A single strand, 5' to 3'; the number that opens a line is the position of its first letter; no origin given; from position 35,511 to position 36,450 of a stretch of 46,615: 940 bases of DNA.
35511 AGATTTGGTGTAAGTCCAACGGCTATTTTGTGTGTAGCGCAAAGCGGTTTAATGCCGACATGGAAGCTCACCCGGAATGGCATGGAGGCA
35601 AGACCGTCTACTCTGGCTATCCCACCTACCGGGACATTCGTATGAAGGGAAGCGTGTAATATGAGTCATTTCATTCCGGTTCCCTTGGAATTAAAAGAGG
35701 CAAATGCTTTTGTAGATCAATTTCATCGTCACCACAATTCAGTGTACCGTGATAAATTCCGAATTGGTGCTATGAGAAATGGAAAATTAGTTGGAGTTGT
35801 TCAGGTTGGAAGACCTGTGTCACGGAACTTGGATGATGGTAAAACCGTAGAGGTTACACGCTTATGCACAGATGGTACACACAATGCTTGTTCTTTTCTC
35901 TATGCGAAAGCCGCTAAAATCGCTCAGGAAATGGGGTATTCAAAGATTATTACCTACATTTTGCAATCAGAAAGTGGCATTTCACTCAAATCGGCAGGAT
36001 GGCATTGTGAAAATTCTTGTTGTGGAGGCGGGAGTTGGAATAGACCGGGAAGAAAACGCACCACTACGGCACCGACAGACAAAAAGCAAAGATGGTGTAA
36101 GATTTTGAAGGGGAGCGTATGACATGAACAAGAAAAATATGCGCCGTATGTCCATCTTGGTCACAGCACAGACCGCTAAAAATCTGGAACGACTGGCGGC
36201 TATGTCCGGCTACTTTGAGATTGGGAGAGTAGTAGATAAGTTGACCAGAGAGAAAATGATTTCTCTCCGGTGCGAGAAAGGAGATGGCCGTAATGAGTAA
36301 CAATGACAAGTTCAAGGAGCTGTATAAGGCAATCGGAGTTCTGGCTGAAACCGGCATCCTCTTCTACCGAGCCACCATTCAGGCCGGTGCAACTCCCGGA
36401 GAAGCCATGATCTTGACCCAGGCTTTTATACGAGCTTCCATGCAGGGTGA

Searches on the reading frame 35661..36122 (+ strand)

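Call 13: search_protein_families(library=pfam, proteins=[window:35661-36122:+], max_evalue=0.1)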
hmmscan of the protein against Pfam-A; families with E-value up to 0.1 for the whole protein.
window:35661-36122:+ (153 aa): 1 family
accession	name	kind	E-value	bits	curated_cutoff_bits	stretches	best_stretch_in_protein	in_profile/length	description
PF25680.1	Mom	-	0.00023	21.3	27.1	1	11-90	9-98/202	Mom protein family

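Call 43: search_protein_families(library=phrogs, proteins=[window:35661-36122:+], max_evalue=0.001)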
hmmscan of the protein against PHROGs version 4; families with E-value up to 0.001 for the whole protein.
window:35661-36122:+ (153 aa): 1 family
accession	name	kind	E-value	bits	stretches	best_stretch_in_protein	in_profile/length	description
phrog_1384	-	other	5.4e-37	128.6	1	8-143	25-176/245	Mom-like DNA modification protein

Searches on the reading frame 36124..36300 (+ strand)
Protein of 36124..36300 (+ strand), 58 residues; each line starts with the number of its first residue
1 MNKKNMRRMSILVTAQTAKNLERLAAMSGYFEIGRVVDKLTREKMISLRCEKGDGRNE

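Call 13: search_protein_families(library=pfam, proteins=[window:36124-36300:+], max_evalue=0.1)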
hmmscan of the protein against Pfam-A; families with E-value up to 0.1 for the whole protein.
window:36124-36300:+ (58 aa): 0 families

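Call 43: search_protein_families(library=phrogs, proteins=[window:36124-36300:+], max_evalue=0.001)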
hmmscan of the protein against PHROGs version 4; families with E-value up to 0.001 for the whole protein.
window:36124-36300:+ (58 aa): 1 family
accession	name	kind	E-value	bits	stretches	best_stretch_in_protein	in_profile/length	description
phrog_22389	-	unknown function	9.6e-13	48.7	1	3-48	2-44/63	-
